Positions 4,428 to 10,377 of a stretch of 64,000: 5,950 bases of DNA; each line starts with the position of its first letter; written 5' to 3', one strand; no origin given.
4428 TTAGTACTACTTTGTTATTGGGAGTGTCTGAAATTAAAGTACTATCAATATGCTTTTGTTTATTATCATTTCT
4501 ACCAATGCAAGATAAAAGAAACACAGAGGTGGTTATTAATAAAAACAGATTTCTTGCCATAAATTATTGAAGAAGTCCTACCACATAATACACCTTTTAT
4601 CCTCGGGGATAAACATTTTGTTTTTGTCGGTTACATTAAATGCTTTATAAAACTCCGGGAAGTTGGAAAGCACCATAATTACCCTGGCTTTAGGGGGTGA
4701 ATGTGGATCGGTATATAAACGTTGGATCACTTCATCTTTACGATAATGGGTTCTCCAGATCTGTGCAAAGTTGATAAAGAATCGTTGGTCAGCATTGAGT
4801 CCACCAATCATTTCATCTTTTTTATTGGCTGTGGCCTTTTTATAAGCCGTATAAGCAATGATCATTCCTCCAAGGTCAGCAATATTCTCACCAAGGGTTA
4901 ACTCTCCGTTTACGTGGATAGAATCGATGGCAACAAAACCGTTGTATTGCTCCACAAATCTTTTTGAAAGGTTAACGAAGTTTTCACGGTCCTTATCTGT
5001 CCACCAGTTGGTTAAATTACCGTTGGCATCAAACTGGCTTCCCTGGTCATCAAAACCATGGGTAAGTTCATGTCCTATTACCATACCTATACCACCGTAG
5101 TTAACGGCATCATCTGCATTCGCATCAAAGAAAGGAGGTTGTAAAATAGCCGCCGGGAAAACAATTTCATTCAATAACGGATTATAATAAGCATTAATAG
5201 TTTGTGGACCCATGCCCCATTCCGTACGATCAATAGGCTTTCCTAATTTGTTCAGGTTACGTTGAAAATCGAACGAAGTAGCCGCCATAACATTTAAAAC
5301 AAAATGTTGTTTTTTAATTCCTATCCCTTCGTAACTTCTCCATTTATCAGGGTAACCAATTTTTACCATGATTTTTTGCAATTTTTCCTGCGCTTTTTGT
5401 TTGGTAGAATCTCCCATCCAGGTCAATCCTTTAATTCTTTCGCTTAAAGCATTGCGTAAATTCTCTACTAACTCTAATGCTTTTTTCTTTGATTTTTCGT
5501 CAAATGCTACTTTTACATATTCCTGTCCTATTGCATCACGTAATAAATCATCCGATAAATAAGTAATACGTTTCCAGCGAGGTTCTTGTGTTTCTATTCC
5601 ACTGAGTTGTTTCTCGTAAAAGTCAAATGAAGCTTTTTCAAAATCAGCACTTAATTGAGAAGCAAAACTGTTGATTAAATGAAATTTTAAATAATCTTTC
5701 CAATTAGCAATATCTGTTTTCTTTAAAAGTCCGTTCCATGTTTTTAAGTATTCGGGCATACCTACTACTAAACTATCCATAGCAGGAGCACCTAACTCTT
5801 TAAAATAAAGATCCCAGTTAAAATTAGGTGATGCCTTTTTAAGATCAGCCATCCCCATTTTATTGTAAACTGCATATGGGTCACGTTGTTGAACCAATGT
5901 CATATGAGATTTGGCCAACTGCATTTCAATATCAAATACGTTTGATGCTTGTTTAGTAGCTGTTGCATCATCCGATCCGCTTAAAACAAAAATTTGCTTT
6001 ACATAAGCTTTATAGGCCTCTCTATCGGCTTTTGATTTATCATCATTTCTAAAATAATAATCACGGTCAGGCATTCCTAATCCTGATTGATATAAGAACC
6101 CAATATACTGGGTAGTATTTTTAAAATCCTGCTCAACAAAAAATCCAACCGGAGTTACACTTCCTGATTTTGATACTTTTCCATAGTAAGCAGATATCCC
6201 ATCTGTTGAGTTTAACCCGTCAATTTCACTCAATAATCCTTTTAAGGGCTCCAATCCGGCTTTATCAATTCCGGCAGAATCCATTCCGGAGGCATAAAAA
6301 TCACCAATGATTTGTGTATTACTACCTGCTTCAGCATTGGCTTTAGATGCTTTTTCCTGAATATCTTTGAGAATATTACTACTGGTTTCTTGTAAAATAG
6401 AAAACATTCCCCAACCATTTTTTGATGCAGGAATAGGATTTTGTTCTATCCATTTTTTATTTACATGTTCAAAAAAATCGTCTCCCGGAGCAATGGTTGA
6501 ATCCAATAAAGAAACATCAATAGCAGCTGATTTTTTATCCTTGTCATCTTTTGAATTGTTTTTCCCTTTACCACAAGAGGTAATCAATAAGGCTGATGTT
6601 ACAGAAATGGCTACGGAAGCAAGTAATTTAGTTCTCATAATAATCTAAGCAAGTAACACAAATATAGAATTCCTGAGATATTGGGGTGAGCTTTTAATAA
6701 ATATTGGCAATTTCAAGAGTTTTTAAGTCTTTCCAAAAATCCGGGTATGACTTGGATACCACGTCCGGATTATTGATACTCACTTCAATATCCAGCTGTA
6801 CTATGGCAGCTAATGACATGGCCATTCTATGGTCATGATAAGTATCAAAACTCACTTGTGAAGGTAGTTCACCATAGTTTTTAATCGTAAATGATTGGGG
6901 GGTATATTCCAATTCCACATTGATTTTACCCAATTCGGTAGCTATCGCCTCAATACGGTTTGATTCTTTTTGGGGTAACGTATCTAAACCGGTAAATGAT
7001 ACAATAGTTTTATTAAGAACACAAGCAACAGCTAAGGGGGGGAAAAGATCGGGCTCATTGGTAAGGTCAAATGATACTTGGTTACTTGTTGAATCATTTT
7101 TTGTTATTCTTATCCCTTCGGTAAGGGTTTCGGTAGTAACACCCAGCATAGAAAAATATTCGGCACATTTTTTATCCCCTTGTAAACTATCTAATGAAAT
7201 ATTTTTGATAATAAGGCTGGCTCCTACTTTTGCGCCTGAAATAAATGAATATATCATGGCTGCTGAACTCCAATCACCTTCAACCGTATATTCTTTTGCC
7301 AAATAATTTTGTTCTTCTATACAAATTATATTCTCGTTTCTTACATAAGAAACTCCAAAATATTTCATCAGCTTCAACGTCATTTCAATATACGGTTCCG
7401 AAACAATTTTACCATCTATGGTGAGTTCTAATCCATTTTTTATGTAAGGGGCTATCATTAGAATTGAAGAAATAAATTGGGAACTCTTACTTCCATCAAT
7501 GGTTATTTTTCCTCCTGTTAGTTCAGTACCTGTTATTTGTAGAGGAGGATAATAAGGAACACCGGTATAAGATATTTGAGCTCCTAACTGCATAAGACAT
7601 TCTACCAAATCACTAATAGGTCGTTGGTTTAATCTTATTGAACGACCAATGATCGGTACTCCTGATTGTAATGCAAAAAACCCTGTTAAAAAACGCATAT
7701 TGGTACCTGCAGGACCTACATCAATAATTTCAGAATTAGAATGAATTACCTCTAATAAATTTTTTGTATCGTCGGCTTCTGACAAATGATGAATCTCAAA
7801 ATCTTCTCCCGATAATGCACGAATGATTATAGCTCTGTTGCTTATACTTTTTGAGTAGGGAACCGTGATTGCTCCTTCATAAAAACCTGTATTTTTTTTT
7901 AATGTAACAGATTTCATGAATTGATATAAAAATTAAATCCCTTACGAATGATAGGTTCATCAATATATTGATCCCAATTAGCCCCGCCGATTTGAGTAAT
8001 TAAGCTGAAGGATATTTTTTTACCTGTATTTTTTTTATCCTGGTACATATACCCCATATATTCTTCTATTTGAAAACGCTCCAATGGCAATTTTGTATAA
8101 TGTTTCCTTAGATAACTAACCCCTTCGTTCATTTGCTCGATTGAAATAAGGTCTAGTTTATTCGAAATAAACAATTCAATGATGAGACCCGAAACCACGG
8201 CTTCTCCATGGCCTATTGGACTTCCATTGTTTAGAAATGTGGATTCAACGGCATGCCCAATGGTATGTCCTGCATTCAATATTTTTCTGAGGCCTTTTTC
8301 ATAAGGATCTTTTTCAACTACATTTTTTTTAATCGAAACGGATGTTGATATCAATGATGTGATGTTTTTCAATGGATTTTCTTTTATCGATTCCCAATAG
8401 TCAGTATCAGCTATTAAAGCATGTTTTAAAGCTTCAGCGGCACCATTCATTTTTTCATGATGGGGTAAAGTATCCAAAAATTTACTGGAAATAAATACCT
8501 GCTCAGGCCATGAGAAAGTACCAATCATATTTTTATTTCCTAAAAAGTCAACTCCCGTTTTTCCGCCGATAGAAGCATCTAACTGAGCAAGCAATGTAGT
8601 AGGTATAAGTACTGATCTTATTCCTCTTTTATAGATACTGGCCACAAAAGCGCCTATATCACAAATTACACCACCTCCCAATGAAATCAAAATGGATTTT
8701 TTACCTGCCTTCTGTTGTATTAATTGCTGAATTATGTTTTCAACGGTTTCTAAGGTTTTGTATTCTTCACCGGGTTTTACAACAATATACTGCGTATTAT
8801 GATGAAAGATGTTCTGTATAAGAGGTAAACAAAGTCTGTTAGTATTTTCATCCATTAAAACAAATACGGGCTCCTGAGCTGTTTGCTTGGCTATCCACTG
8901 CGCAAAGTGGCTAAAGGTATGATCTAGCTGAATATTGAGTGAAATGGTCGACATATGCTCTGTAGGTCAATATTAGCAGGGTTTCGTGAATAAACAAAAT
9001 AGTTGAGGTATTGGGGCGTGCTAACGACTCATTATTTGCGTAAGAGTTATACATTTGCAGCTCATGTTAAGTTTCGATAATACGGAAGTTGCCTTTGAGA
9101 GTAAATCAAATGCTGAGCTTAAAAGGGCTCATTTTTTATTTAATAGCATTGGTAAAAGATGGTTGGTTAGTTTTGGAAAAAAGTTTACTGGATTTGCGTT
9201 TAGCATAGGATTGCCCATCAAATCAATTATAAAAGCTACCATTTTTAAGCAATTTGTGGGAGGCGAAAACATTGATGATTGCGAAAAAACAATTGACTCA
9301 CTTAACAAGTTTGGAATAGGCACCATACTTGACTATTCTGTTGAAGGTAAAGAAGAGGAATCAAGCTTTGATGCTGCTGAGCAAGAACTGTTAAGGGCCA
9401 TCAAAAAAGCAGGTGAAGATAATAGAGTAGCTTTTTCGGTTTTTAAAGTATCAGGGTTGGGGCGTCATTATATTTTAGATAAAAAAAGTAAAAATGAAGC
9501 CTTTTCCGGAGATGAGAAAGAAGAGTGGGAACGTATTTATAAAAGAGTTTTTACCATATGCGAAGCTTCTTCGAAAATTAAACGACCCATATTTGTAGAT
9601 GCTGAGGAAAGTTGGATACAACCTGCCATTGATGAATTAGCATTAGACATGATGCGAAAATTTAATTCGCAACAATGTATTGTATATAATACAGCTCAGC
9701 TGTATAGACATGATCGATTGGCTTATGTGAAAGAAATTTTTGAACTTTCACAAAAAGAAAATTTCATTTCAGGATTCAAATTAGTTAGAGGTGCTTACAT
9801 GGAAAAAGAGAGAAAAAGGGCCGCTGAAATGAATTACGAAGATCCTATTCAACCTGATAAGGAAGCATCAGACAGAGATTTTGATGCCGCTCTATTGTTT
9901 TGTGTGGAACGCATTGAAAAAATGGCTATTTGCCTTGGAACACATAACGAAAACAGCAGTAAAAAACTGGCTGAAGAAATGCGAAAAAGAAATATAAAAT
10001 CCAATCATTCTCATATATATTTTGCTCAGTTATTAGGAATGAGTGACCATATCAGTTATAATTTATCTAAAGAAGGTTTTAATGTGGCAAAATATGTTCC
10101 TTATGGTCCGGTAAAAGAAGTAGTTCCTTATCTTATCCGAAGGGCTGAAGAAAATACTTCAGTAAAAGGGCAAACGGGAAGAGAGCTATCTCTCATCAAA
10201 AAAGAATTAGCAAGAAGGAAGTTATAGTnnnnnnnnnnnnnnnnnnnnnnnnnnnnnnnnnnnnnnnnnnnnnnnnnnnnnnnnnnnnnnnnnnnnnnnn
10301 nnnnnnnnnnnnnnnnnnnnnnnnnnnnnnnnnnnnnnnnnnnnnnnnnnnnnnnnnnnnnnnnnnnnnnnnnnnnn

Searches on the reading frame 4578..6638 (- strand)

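Call 93: search_protein_families(library=pfam, proteins=[window:4578-6638:-], max_evalue=0.00001)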
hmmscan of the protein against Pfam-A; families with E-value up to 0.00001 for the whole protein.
window:4578-6638:- (686 aa): 2 families
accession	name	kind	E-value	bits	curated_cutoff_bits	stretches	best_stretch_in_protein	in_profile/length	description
PF05649.18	Peptidase_M13_N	-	3.7e-121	405.6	32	1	51-430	1-381/381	Peptidase family M13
PF01431.27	Peptidase_M13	-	6.5e-75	251.7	24.5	1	482-683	1-205/205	Peptidase family M13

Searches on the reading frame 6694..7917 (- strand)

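Call 93: search_protein_families(library=pfam, proteins=[window:6694-7917:-], max_evalue=0.00001)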
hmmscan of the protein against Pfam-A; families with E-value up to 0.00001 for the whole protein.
window:6694-7917:- (407 aa): 1 family
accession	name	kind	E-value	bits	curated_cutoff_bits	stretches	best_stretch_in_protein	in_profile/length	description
PF00275.25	EPSP_synthase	-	5.8e-72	243.1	22.8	1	62-398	83-417/417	EPSP synthase (3-phosphoshikimate 1-carboxyvinyltransferase)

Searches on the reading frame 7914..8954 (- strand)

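Call 93: search_protein_families(library=pfam, proteins=[window:7914-8954:-], max_evalue=0.00001)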
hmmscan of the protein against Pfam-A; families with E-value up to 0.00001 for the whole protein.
window:7914-8954:- (346 aa): 3 families
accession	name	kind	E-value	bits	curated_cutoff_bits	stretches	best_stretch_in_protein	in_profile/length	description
PF01761.26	DHQ_synthase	-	7.6e-42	142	24.2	1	57-168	2-113/115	3-dehydroquinate synthase N-terminal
PF24621.2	DHQS_C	-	1.2e-33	116.5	27.6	1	171-309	1-144/144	3-dehydroquinate synthase C-terminal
PF13685.12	Fe-ADH_2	-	2.6e-07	31.2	28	1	15-155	8-140/149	Iron-containing alcohol dehydrogenase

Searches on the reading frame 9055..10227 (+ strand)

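Call 93: search_protein_families(library=pfam, proteins=[window:9055-10227:+], max_evalue=0.00001)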
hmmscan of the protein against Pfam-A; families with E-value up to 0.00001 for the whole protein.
window:9055-10227:+ (390 aa): 1 family
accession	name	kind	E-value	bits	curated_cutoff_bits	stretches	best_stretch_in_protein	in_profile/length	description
PF01619.24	Pro_dh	-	1.4e-73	248.3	27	1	76-374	1-276/278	Proline dehydrogenase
